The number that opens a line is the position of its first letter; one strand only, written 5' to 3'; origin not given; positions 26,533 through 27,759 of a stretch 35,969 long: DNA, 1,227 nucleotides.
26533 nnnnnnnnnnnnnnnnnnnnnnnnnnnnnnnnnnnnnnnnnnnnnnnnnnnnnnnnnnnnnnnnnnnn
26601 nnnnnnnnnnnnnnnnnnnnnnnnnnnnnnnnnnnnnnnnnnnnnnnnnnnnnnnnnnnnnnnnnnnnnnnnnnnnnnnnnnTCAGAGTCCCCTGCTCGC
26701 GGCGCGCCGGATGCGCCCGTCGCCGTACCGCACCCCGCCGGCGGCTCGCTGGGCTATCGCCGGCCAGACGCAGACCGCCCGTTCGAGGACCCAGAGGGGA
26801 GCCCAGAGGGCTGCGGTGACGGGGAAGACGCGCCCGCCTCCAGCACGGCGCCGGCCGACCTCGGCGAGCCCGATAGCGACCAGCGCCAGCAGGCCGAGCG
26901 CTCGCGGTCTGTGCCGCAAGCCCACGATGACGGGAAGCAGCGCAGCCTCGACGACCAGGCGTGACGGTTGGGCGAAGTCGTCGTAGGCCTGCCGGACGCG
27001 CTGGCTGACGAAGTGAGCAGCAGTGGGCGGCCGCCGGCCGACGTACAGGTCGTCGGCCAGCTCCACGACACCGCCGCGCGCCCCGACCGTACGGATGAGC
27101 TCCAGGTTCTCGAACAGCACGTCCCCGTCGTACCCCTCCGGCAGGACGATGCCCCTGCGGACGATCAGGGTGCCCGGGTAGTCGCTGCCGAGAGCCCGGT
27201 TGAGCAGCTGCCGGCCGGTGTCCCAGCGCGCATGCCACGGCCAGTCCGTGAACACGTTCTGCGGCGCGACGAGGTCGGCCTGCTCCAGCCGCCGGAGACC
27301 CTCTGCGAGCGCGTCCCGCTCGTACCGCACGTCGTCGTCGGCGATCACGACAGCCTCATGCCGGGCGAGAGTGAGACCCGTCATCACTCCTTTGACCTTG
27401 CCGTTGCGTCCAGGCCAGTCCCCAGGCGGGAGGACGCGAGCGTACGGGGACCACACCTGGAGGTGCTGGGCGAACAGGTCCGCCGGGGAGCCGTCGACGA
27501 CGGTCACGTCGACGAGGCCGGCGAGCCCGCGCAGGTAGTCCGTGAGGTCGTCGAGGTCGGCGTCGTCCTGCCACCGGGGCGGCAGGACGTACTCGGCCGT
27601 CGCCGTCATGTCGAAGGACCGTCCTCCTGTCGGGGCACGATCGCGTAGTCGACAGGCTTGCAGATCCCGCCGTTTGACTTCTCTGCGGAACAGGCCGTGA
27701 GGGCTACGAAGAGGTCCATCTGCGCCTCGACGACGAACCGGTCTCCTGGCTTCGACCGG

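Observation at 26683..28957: Translationally coupled YqcI/YcgG - DUF1989 - membrane GT2 operon: candidate undescribed pathway linking guanidine-type N chemistry to an envelope glycosyltransferase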

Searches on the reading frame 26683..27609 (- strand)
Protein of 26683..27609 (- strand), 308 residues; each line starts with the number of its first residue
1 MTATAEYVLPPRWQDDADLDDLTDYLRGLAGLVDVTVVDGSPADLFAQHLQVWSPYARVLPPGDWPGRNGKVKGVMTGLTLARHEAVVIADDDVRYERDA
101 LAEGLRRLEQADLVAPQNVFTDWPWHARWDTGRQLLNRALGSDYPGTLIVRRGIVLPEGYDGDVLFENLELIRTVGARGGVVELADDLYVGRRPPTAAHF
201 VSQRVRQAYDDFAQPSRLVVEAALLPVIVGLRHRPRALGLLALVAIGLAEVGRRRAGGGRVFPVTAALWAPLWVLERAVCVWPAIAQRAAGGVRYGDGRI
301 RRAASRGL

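Call 3: search_protein_families(library=pfam, proteins=[window:26683-27609:-], max_evalue=0.01)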
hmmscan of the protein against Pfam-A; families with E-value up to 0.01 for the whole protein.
window:26683-27609:- (308 aa): 2 families
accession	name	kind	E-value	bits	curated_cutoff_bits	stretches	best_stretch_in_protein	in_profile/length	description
PF13506.12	Glyco_transf_21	-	4.5e-06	26.7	21.7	1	62-115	9-64/174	Glycosyl transferase family 21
PF00535.33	Glycos_transf_2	-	2.2e-05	24.9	23.3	1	66-132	61-129/168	Glycosyl transferase family 2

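Call 4: search_protein_families(library=ncbifam, proteins=[window:26683-27609:-], max_evalue=0.01)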
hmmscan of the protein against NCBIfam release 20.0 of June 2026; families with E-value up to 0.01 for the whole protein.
window:26683-27609:- (308 aa): 1 family
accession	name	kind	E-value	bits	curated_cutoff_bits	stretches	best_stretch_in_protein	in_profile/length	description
TIGR03472.1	HpnI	equivalog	0.0071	15.2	310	0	67-111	110-154/373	bacteriohopanetetrol glucosamine biosynthesis glycosyltransferase HpnI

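Call 10: find_homologous_proteins(query=window:26683-27609:-, max_evalue=0.00001)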
Query window:26683-27609:- (308 aa): 7418 proteins with E <= 0.00001 among 8000 candidates; the best 120 are listed.
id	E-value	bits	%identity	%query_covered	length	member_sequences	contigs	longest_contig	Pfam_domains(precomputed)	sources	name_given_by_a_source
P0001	6.5e-201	684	100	100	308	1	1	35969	PF00535.33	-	-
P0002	6.3e-176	602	87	100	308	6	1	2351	PF13506.14,PF00535.33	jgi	jgi:hypothetical protein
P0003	3.3e-172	590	85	100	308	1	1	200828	-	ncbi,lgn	-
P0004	9.0e-160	549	81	99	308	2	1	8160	-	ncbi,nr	ncbi:MAG TPA: glycosyltransferase family 2 protein [Propionibacteriaceae bacterium]|nr:glycosyltrans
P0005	1.6e-150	519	76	99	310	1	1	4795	-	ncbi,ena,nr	ncbi:MAG TPA: hypothetical protein VLS51_02215 [Propionibacteriaceae bacterium]|nr:hypothetical prot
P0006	1.4e-141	490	72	99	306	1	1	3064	PF00535.33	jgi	jgi:hypothetical protein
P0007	7.2e-137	474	71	99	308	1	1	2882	PF13641.13,PF00535.33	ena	-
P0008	1.1e-136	473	69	99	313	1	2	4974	PF00535.33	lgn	-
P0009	1.6e-134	466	71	100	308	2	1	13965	PF00535.33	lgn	-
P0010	4.9e-125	435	68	98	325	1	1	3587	PF00535.33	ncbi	-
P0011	1.2e-122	427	66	96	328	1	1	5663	PF13506.14,PF00535.33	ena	-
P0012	2.5e-122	426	66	98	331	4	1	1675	PF13641.13,PF00535.33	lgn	-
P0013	3.9e-121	422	65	98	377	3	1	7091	PF00535.33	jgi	jgi:hypothetical protein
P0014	9.1e-121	421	65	98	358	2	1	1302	-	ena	-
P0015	1.9e-120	420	64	98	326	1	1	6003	PF13506.14,PF13641.13,PF00535.33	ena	-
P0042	1.3e-112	394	64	98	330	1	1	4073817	PF13506.14,PF13641.13,PF00535.33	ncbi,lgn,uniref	ncbi:glycosyltransferase [Leifsonia sp. NPDC080035]|uniref:Glycosyltransferase n=1 Tax=Leifsonia sp.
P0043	2.2e-112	394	63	97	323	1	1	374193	PF13506.14,PF13641.13,PF00535.33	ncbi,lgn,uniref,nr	ncbi:Glycosyl transferase family 21 [Raineyella antarctica]|uniref:Glycosyl transferase family 21 n=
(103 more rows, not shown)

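Call 11: find_encoding_contigs(protein=P0003, flank=10000, max_places=2)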
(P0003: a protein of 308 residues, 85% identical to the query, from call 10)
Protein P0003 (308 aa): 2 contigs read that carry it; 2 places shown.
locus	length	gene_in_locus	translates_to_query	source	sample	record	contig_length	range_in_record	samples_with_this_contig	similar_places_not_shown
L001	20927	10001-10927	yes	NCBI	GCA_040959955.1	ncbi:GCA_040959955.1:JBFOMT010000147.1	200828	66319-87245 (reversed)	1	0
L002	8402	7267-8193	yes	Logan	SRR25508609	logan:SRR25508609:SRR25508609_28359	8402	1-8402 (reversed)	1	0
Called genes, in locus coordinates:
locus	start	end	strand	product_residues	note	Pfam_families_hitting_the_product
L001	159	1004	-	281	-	PF00089:Trypsin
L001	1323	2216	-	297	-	PF13367:PrsW-protease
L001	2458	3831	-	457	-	PF00027:cNMP_binding (weak), PF02518:HATPase_c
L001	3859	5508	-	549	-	PF00072:Response_reg, PF01946:Thi4 (weak), PF00070:Pyr_redox (faint), PF01266:DAO (weak), PF01494:FAD_binding_3 (weak), PF07992:Pyr_redox_2, PF12831:FAD_oxidored (weak), PF13738:Pyr_redox_3, +1 more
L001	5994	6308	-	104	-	-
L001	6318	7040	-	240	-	PF01590:GAF, PF13185:GAF_2, PF03861:ANTAR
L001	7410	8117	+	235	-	-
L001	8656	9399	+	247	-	PF08892:YqcI_YcgG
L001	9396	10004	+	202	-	PF09347:DUF1989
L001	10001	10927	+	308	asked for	-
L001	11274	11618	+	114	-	PF13338:AbiEi_4 (weak)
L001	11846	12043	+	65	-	-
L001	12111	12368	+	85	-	PF02604:PhdYeFM_antitox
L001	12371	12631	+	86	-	PF06769:YoeB_toxin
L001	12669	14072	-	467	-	-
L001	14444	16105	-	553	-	PF00128:Alpha-amylase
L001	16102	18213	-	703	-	PF16875:Glyco_hydro_36N, PF02065:Melibiase, PF16874:Glyco_hydro_36C (weak)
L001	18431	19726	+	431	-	PF01547:SBP_bac_1, PF13416:SBP_bac_8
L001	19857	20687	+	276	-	PF00528:BPD_transp_1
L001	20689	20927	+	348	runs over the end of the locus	PF00528:BPD_transp_1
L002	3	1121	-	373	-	?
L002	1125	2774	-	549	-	PF00072:Response_reg, PF01946:Thi4 (weak), PF00070:Pyr_redox (faint), PF01266:DAO (weak), PF01494:FAD_binding_3 (weak), PF07992:Pyr_redox_2, PF12831:FAD_oxidored (weak), PF13738:Pyr_redox_3, +1 more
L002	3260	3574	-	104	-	-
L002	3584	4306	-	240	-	PF01590:GAF, PF13185:GAF_2, PF03861:ANTAR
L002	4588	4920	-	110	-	PF03861:ANTAR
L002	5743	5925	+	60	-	-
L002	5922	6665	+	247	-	PF08892:YqcI_YcgG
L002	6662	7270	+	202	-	PF09347:DUF1989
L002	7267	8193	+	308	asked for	-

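Call 12: find_encoding_contigs(protein=P0043, flank=10000, max_places=2)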
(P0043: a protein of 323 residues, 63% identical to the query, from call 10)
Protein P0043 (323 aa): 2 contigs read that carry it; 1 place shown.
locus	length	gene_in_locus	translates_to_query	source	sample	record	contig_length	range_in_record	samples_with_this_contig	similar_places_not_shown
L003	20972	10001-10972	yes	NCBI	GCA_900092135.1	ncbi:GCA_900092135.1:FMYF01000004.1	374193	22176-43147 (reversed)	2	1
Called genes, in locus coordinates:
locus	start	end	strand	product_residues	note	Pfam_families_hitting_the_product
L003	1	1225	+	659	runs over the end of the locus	-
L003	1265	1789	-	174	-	PF13563:2_5_RNA_ligase2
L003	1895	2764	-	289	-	PF02900:LigB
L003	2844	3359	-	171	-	PF04191:PEMT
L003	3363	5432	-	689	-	PF07731:Cu-oxidase_2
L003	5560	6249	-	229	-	PF19845:DUF6320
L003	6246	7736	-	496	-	PF07247:AATase (faint)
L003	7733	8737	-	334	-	PF00135:COesterase (faint), PF20434:BD-FAE, PF07859:Abhydrolase_3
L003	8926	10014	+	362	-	PF14518:Haem_oxygenas_2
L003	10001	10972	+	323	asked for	PF00535:Glycos_transf_2 (weak), PF13641:Glyco_tranf_2_3 (faint), PF13506:Glyco_transf_21 (weak)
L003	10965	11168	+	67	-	PF09360:zf-CDGSH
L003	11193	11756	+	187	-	PF02870:Methyltransf_1N, PF01035:DNA_binding_1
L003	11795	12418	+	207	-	PF03352:Adenine_glyco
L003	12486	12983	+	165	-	PF04248:NTP_transf_9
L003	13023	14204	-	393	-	PF08240:ADH_N, PF02826:2-Hacid_dh_C (weak), PF00107:ADH_zinc_N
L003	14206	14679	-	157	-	PF10604:Polyketide_cyc2, PF03364:Polyketide_cyc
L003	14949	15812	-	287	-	PF00561:Abhydrolase_1, PF12146:Hydrolase_4, PF12697:Abhydrolase_6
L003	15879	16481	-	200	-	-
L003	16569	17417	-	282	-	PF05368:NmrA, PF13460:NAD_binding_10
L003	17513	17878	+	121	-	PF01638:HxlR, PF25213:HVO_A0261_N (weak)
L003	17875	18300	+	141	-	PF04677:CwfJ_C_1 (weak), PF11969:DcpS_C, PF01230:HIT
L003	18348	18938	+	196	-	PF28474:DUF8412, PF13376:OmdA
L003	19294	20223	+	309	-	PF00005:ABC_tran, PF13304:AAA_21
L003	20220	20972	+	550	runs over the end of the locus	-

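Call 13: find_encoding_contigs(protein=P0042, flank=10000, max_places=2)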
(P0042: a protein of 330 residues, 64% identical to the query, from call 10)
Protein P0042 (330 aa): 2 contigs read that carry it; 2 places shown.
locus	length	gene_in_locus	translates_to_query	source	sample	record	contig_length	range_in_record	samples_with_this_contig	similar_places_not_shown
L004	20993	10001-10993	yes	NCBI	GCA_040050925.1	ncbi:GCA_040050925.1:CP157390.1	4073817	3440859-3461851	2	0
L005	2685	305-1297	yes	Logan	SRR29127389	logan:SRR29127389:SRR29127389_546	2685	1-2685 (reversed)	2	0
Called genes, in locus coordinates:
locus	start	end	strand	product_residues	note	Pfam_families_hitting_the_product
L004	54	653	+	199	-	PF01872:RibD_C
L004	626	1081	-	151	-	PF11706:zf-CGNR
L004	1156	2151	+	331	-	PF03595:SLAC1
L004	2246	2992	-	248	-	-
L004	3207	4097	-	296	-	PF00582:Usp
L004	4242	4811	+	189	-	PF02474:NodA, PF00583:Acetyltransf_1 (weak), PF13527:Acetyltransf_9, PF13508:Acetyltransf_7 (weak)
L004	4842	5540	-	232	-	PF08279:HTH_11, PF13280:WYL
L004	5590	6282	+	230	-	PF12697:Abhydrolase_6, PF00561:Abhydrolase_1 (weak), PF12146:Hydrolase_4 (weak)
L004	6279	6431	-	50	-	-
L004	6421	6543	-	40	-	-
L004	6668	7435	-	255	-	PF01909:NTP_transf_2 (weak), PF18765:Polbeta (faint)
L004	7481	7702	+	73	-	-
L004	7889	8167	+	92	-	-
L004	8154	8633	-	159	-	PF00583:Acetyltransf_1, PF13673:Acetyltransf_10, PF13508:Acetyltransf_7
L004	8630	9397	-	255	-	PF00561:Abhydrolase_1, PF00975:Thioesterase (weak), PF12146:Hydrolase_4, PF20408:Abhydrolase_11 (faint), PF03096:Ndr (faint), PF12697:Abhydrolase_6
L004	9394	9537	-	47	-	-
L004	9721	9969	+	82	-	-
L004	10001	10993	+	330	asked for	PF00535:Glycos_transf_2, PF13641:Glyco_tranf_2_3 (faint), PF13506:Glyco_transf_21 (weak)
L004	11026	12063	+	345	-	PF14518:Haem_oxygenas_2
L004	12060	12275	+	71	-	PF09360:zf-CDGSH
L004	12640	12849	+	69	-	PF00403:HMA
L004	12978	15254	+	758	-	PF00403:HMA, PF00122:E1-E2_ATPase, PF00702:Hydrolase, PF08282:Hydrolase_3 (faint)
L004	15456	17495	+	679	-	-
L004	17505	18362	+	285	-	PF03537:Glyco_hydro_114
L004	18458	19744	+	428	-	PF05977:MFS_3, PF07690:MFS_1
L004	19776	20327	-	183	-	PF00857:Isochorismatase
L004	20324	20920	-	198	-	PF01872:RibD_C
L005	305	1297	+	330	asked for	PF00535:Glycos_transf_2, PF13641:Glyco_tranf_2_3 (faint), PF13506:Glyco_transf_21 (weak)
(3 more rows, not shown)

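Call 16: find_related_loci(query=A1, collection=genome_contigs, flank=7000)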
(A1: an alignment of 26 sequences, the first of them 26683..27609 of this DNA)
Query A1 (308 aa) in genome_contigs; peptide patterns used: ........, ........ (x = any residue, [..] = any of these).
600 stretches matched a pattern (row limit reached: there are more); 575 encode a relative of the query (tblastn E <= 1e-3); the best 80 are kept; 80 distinct loci.
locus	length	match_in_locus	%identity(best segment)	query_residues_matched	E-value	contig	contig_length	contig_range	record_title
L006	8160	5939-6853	81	1-305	3e-146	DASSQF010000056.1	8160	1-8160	MAG TPA_asm: Propionibacteriaceae bacterium isolate SMAG_U455 k141_1016322, whole genome shotgun sequence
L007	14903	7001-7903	65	4-305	2e-113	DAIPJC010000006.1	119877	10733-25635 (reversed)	MAG TPA_asm: Propionicimonas sp. isolate CTOTU7692 NODE_338_length_119877_cov_41.499700, whole genome shotgun sequence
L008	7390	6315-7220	63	5-305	4e-112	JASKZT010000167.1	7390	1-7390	MAG: Ornithinimicrobium sp. isolate CMU_active.final.40 k67_1128726, whole genome shotgun sequence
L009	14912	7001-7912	60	5-305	3e-111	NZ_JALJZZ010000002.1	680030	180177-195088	Okibacterium sp. HSC-33S16 Ga0493909_02, whole genome shotgun sequence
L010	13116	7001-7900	61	6-304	6e-109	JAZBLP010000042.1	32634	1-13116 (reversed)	MAG: Actinomycetota bacterium isolate AB041-bin4 NODE_628_length_32634_cov_23.597471, whole genome shotgun sequence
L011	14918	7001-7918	63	1-305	9e-109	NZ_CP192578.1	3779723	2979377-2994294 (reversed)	Leifsonia xyli subsp. cynodontis strain P12 chromosome, complete genome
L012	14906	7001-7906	61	5-305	3e-108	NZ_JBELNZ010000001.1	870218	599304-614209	Parafrigoribacterium soli strain SYSU BS000078 NODE_1_length_870218_cov_86.027832, whole genome shotgun sequence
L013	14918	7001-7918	65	1-305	9e-107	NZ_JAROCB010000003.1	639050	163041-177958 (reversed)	Leifsonia virtsii strain F6_8S_P_1A NODE_3_length_639050_cov_505.405069, whole genome shotgun sequence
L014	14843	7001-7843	64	6-285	1e-106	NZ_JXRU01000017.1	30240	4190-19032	Microbacterium sp. SA39 RS85_contig000017, whole genome shotgun sequence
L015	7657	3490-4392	60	5-304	2e-104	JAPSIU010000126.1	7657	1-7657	MAG: Leucobacter sp. isolate RM46_bin.006 NODE_4669_length_7657_cov_1.993758, whole genome shotgun sequence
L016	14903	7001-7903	59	6-304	4e-104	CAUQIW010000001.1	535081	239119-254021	MAG TPA_asm: uncultured Microbacterium sp. isolate ERR9968755_bin.6_MetaWRAP_v1.3_MAG genome assembly, contig: ERZ216156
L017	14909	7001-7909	63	6-306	5e-104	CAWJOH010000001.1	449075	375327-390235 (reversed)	MAG: uncultured Actinomycetota bacterium isolate MFD02840.bin.2.299 genome assembly, contig: contig_100066, whole genome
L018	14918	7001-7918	60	1-305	4e-104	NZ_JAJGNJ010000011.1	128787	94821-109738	Microbacterium testaceum strain FXH-28 NODE_11_length_128787_cov_204.849110, whole genome shotgun sequence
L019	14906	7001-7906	58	5-305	1e-103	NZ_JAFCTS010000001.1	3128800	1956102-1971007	Microbacterium sp. TWP3-1-2b2 NODE_1_length_3128800_cov_12.868961, whole genome shotgun sequence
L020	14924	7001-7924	61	1-305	1e-102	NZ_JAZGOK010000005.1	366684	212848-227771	Georgenia sunbinii strain MJ170 Scaffold5, whole genome shotgun sequence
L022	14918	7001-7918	64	1-305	1e-101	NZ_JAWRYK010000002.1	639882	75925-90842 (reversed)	Leifsonia sp. SIMBA_070 NODE_2_length_639882_cov_187.110088, whole genome shotgun sequence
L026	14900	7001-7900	60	6-304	8e-101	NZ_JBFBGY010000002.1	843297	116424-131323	Microbacterium sp. NPDC089320 NPDC089320_175_D8.ctg-0002, whole genome shotgun sequence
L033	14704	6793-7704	62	6-304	7e-100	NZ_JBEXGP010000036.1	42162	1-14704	Micromonospora sp. NPDC005298 NPDC005298_289_A2.ctg-0036, whole genome shotgun sequence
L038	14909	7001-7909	62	7-304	1e-97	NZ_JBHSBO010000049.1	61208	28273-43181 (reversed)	Micromonospora sp. GCM10011542 strain GUI13 platanus_K_17_124_49, whole genome shotgun sequence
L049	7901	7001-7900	61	7-301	5e-96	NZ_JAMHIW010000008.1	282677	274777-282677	Micromonospora sp. RHAY321 8, whole genome shotgun sequence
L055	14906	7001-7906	61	4-306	2e-99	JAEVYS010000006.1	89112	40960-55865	MAG: Actinomycetes bacterium isolate OH_PBB_141 k127_676599, whole genome shotgun sequence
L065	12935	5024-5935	60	7-305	2e-93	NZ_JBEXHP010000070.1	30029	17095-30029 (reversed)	Micromonospora sp. NPDC005220 NPDC005220_18_C1.ctg-0070, whole genome shotgun sequence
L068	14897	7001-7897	55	7-304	7e-94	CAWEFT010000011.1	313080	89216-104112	MAG: uncultured Actinomycetota bacterium isolate MFD09603.bin.2.200 genome assembly, contig: contig_68017, whole genome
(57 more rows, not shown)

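Call 20: search_solved_structures(query=A1, max_evalue=1, show_alignments=2)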
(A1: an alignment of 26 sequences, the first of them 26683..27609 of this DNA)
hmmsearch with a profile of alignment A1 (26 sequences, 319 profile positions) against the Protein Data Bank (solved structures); distinct sequences matched with E-value up to 1: 7.
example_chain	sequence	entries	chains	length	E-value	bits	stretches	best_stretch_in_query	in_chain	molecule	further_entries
6yv7_A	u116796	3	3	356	0.067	15.4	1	32-121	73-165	Glycosyl transferase, family 2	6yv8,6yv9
6yv7_B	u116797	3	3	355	0.069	15.3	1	32-121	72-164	Glycosyl transferase, family 2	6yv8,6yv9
2i79_A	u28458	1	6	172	0.083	15.1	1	7-84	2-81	Acetyltransferase, GNAT family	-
26qs_A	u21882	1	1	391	0.28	13.3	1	63-111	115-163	Ceramide glucosyltransferase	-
26qf_A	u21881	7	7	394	0.28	13.3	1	63-111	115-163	Ceramide glucosyltransferase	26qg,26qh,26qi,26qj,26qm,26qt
4x4j_A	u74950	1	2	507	0.56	12.4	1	123-157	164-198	Putative oxygenase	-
36rp_B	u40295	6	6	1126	0.68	12.1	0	183-248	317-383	DNA-directed RNA polymerase subunit Rpo2 | DNA-directed RNA polymerase subunit B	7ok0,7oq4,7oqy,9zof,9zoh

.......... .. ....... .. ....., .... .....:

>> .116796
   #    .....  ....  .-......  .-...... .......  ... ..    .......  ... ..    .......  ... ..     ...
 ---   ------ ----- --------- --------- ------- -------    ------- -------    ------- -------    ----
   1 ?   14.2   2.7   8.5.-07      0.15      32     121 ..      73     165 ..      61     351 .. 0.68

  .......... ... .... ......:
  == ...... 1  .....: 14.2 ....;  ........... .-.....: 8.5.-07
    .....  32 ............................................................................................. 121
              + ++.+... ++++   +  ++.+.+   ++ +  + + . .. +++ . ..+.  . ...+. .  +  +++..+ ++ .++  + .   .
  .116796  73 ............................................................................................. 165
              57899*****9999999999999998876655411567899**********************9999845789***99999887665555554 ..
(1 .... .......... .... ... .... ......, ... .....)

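Call 26: predict_structure(alignment_id=A1)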
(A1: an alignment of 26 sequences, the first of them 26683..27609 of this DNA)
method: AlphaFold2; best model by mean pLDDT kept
length: 308 residues; sequences in the alignment: 26
mean_pLDDT: 92.9   pTM: 0.89
mean pLDDT of the five models: 92.9, 92.0, 90.9, 90.0, 87.2
residues with pLDDT >= 90: 251; 70-90: 53; 50-70: 3; < 50: 1
segments of 3 or more residues with pLDDT < 50: none
pLDDT, mean of each block of 10 residues (from residue 1): 90 90 96 97 96 98 92 96 97 95 97 96 93 92 87 95 90 94 94 92 91 89 97 97 97 92 94 96 94 84 71
secondary structure, 60 per line:
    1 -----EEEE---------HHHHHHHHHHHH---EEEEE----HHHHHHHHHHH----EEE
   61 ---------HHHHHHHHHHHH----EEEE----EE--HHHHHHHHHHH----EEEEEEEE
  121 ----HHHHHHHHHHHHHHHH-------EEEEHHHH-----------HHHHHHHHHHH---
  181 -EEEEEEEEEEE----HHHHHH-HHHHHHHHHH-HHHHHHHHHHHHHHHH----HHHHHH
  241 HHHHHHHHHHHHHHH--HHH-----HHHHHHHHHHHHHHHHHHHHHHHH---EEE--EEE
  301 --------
elements in order: E6-9 H19-30 E34-38 H43-53 E58-60 H70-81 E86-89 H98-108 E113-120 H125-140 E148-151 H152-155 H167-177 E182-192 H197-202 H204-213 H215-230 H235-255 H266-289 E293-295 E298-300
